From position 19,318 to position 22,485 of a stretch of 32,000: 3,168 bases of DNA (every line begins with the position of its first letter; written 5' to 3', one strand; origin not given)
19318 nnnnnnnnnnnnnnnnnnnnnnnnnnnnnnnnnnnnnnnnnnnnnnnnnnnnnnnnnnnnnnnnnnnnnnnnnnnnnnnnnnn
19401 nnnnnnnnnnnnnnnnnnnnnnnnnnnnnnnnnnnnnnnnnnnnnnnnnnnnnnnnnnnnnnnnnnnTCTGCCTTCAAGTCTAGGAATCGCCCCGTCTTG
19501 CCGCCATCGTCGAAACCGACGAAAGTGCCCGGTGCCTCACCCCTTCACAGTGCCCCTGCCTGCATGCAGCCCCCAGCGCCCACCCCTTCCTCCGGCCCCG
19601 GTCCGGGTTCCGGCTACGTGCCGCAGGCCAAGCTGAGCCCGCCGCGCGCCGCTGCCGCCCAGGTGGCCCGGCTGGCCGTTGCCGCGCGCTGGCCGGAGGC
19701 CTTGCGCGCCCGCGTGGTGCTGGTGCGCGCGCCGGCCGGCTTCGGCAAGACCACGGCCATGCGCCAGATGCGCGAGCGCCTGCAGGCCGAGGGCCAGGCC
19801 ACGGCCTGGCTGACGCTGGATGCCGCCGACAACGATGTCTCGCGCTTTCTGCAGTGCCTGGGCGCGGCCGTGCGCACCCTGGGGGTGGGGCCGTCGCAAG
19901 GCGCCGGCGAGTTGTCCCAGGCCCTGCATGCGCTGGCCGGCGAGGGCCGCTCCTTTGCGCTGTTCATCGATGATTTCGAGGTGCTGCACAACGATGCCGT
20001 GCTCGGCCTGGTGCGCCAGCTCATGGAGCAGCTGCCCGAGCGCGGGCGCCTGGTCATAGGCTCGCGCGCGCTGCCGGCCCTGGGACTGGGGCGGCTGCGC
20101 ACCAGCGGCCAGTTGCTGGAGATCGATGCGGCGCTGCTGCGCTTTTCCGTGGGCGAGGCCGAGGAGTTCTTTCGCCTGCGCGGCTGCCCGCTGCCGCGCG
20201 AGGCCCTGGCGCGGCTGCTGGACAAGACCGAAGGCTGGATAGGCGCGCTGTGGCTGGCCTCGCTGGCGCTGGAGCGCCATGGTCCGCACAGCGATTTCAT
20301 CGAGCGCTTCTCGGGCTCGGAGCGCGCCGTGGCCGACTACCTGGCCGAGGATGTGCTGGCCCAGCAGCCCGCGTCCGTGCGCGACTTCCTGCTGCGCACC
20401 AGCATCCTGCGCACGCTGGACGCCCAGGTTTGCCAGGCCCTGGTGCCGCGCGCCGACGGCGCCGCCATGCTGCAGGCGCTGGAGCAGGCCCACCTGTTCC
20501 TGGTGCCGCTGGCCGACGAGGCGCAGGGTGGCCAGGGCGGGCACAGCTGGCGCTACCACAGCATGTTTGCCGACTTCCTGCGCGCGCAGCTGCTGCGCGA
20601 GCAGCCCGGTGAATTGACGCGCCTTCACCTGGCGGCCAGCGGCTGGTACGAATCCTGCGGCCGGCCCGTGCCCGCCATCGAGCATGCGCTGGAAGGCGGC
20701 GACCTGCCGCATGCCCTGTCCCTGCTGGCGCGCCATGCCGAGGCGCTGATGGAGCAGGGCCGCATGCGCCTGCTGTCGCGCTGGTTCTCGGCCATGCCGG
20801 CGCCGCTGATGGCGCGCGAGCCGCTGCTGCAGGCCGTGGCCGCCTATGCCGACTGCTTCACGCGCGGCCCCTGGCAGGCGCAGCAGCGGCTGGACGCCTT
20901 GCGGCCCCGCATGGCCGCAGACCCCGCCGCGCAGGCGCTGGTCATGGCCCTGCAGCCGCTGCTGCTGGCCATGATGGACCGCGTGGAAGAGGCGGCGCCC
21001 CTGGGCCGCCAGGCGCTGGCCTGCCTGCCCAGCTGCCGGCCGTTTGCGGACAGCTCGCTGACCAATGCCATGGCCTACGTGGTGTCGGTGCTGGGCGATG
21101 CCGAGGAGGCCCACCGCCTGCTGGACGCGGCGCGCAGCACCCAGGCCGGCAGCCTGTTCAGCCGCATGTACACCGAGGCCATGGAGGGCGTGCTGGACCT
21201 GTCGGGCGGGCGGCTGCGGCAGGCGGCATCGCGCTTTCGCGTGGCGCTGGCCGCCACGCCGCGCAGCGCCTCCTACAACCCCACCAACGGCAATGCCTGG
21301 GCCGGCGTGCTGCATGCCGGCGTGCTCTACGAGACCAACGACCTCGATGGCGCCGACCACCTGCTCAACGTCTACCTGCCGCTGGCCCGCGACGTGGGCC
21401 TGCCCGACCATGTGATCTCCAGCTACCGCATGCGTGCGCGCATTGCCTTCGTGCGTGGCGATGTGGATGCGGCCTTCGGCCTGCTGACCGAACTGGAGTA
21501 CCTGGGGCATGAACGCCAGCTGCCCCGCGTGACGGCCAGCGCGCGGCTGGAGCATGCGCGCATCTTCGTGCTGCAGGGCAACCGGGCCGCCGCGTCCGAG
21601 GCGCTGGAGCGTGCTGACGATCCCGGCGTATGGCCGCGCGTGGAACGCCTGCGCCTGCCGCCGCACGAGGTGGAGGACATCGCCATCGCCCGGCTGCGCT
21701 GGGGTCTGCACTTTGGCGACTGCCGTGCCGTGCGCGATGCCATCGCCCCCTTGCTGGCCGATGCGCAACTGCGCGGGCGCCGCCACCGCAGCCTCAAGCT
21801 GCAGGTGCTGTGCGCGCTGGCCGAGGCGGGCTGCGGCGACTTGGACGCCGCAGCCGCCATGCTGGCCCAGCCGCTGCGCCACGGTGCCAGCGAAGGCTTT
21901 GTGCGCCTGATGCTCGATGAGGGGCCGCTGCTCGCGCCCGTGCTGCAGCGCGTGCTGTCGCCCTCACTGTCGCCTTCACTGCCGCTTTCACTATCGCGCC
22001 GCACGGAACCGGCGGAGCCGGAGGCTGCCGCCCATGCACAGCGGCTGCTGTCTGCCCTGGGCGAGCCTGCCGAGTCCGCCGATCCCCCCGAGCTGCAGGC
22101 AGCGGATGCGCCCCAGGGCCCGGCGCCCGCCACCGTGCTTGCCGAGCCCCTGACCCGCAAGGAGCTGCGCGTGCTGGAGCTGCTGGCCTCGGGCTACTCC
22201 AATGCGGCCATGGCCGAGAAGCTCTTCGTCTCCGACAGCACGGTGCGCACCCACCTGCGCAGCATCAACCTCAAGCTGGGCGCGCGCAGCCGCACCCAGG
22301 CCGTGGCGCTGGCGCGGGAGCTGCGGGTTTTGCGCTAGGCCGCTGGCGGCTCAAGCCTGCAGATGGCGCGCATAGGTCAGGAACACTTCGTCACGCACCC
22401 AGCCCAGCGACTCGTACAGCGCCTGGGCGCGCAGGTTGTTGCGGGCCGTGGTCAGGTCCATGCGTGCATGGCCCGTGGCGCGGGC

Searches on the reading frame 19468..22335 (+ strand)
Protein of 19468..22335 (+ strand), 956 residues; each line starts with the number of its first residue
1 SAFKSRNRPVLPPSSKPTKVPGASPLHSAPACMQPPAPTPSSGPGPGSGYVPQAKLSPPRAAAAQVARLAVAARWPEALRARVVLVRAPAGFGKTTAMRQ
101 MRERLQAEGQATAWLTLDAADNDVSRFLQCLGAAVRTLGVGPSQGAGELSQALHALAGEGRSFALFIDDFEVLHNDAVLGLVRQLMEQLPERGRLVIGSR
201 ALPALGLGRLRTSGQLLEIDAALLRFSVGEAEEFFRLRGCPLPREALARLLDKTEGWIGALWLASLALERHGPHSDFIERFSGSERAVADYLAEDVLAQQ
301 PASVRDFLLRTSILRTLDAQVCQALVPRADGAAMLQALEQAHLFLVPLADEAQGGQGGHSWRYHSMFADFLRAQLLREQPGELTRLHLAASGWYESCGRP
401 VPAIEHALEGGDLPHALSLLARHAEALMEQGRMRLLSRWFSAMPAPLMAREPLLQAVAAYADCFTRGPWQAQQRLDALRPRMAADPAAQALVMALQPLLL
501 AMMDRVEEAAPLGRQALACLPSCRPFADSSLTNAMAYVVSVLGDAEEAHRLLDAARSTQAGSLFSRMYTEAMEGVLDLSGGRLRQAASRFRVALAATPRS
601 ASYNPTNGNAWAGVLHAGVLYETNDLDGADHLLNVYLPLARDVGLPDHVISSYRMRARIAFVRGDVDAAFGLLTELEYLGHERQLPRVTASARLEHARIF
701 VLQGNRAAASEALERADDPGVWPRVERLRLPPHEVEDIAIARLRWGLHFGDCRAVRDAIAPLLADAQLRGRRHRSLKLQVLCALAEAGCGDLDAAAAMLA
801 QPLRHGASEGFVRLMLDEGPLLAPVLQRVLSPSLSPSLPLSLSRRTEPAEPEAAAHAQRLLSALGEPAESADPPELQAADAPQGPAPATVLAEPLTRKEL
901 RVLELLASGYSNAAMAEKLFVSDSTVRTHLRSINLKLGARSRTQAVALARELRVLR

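Call 40: search_protein_families(library=pfam, proteins=[window:19468-22335:+], max_evalue=0.00001)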
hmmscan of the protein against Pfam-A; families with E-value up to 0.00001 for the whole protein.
window:19468-22335:+ (956 aa): 4 families
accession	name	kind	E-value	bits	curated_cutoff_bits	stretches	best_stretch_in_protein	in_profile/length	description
PF17874.7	TPR_MalT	-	3.1e-36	125.8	45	1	492-830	3-334/336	MalT-like TPR region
PF00196.25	GerE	-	4.4e-16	58.7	23.5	1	894-949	2-57/57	Bacterial regulatory proteins, luxR family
PF25199.1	nSTAND_NTPase5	-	5.9e-07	29.8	34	1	60-124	22-85/145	Novel STAND NTPase 5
PF13401.12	AAA_22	-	9.1e-06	26.5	27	0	81-188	5-110/130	AAA domain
